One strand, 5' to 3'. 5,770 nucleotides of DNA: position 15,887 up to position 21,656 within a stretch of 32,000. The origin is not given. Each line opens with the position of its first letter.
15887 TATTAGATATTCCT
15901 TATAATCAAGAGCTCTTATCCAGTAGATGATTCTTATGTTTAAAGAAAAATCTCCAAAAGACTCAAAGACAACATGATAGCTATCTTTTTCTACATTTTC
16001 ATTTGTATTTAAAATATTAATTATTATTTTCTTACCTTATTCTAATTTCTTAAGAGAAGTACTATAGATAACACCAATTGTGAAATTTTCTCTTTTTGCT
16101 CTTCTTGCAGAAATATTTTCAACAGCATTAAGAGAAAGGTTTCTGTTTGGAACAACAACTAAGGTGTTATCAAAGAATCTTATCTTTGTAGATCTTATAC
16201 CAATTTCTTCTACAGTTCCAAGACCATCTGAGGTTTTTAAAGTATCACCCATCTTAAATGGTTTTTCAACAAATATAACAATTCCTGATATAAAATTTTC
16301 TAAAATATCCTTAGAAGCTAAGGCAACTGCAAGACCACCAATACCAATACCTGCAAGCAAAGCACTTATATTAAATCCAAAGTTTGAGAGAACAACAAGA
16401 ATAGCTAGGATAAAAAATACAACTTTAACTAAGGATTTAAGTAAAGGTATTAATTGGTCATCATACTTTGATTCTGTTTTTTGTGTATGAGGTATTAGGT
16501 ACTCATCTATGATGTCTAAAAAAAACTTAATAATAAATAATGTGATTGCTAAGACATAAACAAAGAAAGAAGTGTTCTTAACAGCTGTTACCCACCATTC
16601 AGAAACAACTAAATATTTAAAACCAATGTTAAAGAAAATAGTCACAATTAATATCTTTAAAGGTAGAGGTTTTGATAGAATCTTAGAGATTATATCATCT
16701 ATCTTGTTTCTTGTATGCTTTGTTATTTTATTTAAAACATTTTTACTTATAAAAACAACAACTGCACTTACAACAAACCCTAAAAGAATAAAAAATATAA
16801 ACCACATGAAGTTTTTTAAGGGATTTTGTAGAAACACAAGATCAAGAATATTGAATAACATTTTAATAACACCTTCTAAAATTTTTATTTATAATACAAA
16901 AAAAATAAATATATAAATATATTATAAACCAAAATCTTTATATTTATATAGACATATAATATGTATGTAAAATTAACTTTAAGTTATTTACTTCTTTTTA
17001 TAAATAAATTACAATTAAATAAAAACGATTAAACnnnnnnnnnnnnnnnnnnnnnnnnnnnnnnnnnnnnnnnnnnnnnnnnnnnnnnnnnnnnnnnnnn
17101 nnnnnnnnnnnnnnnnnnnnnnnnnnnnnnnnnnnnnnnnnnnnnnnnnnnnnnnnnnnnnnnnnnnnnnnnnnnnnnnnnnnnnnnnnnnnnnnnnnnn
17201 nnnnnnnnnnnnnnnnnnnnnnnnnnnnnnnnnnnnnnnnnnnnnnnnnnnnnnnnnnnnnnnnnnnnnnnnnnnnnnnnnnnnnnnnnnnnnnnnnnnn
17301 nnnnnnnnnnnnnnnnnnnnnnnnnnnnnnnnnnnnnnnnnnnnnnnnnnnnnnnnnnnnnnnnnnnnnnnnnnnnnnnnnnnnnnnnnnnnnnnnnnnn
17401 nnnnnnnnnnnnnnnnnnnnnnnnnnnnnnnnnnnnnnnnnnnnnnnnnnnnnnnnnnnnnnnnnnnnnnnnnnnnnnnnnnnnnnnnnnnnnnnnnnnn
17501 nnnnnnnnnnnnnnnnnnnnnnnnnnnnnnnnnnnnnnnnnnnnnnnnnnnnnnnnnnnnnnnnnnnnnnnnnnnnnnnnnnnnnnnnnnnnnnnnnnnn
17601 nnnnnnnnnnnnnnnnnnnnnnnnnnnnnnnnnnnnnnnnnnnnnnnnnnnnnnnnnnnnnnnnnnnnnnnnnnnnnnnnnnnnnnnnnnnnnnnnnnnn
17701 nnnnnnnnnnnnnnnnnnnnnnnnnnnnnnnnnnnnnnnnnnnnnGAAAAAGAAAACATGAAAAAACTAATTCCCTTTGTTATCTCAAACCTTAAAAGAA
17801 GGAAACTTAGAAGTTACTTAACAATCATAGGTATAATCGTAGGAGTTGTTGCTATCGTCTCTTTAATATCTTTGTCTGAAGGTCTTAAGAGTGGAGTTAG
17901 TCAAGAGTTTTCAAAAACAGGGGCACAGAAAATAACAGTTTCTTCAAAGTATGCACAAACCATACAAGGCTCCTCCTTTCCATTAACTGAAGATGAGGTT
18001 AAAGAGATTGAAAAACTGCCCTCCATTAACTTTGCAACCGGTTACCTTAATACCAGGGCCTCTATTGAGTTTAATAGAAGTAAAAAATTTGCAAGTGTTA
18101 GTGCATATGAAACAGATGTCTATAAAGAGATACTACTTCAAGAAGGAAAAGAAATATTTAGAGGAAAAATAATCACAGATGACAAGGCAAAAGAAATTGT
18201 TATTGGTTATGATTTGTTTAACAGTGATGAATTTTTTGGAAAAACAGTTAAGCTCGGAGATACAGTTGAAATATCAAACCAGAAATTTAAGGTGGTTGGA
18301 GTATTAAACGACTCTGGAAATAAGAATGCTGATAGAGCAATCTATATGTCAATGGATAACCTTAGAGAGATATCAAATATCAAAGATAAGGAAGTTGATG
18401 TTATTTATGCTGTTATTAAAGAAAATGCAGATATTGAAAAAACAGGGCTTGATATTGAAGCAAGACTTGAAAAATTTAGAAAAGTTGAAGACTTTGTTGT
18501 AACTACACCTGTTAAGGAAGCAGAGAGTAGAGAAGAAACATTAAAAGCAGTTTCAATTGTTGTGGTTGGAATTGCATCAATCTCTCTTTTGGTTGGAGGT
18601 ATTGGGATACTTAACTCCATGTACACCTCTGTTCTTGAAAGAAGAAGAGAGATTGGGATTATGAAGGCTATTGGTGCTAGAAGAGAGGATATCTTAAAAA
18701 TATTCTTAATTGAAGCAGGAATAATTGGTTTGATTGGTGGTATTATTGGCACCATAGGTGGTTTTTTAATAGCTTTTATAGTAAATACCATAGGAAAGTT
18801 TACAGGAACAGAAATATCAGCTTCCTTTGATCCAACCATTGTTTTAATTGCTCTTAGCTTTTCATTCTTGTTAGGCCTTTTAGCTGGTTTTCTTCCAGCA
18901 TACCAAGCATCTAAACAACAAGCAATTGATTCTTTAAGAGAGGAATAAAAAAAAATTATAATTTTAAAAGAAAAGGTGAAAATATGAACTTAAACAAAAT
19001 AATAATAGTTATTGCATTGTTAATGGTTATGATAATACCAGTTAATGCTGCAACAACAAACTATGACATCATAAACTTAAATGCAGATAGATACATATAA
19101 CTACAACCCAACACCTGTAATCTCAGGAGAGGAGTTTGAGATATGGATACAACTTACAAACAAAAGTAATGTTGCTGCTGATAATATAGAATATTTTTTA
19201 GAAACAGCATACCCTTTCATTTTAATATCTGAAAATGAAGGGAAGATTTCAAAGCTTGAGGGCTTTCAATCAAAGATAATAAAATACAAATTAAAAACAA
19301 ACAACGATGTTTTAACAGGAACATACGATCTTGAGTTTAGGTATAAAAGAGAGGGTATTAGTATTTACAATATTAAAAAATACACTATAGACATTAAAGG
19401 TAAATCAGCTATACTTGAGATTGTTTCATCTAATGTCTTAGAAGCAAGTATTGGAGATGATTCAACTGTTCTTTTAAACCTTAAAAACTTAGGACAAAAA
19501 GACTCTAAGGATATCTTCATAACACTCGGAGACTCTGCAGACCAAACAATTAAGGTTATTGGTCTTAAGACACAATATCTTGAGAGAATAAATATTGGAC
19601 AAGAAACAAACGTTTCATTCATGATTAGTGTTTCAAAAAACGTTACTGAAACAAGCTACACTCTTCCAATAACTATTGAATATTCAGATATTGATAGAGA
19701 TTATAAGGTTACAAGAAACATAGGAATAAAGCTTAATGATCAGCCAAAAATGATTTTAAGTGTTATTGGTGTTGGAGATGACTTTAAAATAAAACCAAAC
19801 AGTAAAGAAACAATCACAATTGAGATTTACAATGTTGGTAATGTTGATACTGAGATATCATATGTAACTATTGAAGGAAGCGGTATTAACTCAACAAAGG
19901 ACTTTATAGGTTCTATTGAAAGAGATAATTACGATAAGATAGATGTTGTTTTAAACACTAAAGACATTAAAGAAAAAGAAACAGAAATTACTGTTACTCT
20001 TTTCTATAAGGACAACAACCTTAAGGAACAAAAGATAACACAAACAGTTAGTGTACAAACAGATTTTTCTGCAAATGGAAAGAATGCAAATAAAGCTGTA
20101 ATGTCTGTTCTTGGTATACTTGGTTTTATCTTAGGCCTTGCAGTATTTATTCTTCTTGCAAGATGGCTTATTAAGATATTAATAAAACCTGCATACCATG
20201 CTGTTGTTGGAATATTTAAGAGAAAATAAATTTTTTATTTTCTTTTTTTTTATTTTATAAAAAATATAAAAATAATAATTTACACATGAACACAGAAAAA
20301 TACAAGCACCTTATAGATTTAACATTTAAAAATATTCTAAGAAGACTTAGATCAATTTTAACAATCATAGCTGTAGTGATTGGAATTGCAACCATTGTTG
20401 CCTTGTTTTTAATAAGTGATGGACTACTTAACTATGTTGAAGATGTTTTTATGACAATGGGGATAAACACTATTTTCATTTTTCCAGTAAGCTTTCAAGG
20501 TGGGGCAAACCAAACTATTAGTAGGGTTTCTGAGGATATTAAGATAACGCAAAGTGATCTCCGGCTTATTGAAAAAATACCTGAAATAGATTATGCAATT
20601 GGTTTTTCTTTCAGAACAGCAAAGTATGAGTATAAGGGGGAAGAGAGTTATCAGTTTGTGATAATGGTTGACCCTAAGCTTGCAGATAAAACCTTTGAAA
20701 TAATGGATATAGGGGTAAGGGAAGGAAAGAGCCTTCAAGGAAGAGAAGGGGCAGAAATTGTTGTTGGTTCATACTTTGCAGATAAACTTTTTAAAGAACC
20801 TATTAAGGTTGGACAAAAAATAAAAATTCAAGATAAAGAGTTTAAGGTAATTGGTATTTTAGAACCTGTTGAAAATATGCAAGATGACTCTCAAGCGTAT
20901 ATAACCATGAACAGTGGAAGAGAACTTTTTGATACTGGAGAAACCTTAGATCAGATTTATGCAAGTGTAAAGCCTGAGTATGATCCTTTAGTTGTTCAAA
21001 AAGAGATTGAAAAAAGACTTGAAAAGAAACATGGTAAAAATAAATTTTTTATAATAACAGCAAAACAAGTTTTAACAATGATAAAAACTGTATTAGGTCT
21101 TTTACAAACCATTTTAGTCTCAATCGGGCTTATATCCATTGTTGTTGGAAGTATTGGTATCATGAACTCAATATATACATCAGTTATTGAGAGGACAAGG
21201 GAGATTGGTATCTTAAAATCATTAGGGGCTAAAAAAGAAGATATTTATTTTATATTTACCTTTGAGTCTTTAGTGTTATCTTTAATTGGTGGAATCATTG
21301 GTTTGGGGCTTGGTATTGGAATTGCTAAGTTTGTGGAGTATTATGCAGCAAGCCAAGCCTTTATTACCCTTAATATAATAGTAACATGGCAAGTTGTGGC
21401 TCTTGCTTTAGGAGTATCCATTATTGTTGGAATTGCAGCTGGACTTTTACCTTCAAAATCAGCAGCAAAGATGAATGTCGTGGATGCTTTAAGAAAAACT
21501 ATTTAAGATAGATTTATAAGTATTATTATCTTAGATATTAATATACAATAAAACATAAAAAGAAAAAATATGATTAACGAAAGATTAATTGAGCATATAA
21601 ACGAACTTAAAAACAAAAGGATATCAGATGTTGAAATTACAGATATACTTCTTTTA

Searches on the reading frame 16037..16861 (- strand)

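Call 7: search_protein_families(library=pfam, proteins=[window:16037-16861:-], max_evalue=0.1)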
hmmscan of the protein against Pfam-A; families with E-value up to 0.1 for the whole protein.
window:16037-16861:- (274 aa): 5 families
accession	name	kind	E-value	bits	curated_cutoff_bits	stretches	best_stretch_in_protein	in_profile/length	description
PF00924.24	MS_channel_2nd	-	3.5e-22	78.7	20.2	1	185-251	1-67/68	Mechanosensitive ion channel, beta-domain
PF21088.3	MS_channel_1st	-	1.4e-08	35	23.1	1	144-184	2-42/42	Mechanosensitive ion channel, transmembrane helices 2/3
PF04114.19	Gaa1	-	0.017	14.7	28.6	1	18-165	253-398/497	Gaa1-like, GPI transamidase component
PF13239.11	2TM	-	0.05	14.1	24.8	1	14-57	36-77/79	2TM domain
PF14163.11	SieB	-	0.068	13.2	26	1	16-54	32-71/147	Super-infection exclusion protein B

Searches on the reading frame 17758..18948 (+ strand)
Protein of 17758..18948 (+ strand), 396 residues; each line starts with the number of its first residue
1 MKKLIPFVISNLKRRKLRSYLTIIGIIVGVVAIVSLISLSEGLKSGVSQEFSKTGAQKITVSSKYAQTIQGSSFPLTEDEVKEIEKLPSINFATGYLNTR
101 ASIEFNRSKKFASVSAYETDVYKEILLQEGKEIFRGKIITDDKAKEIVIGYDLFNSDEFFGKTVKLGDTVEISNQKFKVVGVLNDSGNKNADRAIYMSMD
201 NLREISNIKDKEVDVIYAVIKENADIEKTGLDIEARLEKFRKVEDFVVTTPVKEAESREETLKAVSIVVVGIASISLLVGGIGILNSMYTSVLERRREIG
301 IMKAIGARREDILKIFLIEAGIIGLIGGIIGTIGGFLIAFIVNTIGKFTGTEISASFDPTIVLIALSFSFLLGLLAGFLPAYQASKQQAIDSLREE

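Call 37: search_protein_families(library=pfam, proteins=[window:17758-18948:+], max_evalue=0.001)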
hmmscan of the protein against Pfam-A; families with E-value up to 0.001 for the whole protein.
window:17758-18948:+ (396 aa): 3 families
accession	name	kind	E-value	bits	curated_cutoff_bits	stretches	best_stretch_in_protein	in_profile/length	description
PF12704.14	MacB_PCD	-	3.8e-26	93.1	27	1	20-234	2-205/207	MacB-like periplasmic core domain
PF02687.27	FtsX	-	7e-25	87.8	25.5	1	272-388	3-119/120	FtsX-like permease C-terminal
PF04893.22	Yip1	-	0.00051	20.4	28.6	0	267-381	30-119/173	Yip1 domain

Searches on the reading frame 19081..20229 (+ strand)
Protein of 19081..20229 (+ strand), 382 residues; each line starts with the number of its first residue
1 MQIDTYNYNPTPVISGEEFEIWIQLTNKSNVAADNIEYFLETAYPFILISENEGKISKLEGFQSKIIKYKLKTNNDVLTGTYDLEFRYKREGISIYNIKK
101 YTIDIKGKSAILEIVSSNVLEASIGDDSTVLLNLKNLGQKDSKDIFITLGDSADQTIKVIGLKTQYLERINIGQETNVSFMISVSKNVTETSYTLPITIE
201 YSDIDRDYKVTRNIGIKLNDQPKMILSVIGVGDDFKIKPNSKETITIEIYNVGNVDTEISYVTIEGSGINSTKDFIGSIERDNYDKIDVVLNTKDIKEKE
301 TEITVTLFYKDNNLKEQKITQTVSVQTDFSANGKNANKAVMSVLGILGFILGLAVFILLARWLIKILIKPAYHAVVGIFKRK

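Call 37: search_protein_families(library=pfam, proteins=[window:19081-20229:+], max_evalue=0.001)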
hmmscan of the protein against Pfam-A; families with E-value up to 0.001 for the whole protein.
window:19081-20229:+ (382 aa): 1 family
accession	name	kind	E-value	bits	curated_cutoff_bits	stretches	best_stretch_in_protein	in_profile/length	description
PF07705.17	CARDB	-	3.9e-06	27.5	22.7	1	114-201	6-85/101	CARDB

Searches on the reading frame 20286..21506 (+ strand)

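Call 37: search_protein_families(library=pfam, proteins=[window:20286-21506:+], max_evalue=0.001)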
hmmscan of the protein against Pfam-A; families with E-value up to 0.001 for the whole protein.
window:20286-21506:+ (406 aa): 2 families
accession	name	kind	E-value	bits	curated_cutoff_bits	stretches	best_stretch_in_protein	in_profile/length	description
PF12704.14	MacB_PCD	-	4.2e-29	102.8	27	1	23-243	1-206/207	MacB-like periplasmic core domain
PF02687.27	FtsX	-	3.6e-21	75.9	25.5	1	279-398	2-120/120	FtsX-like permease C-terminal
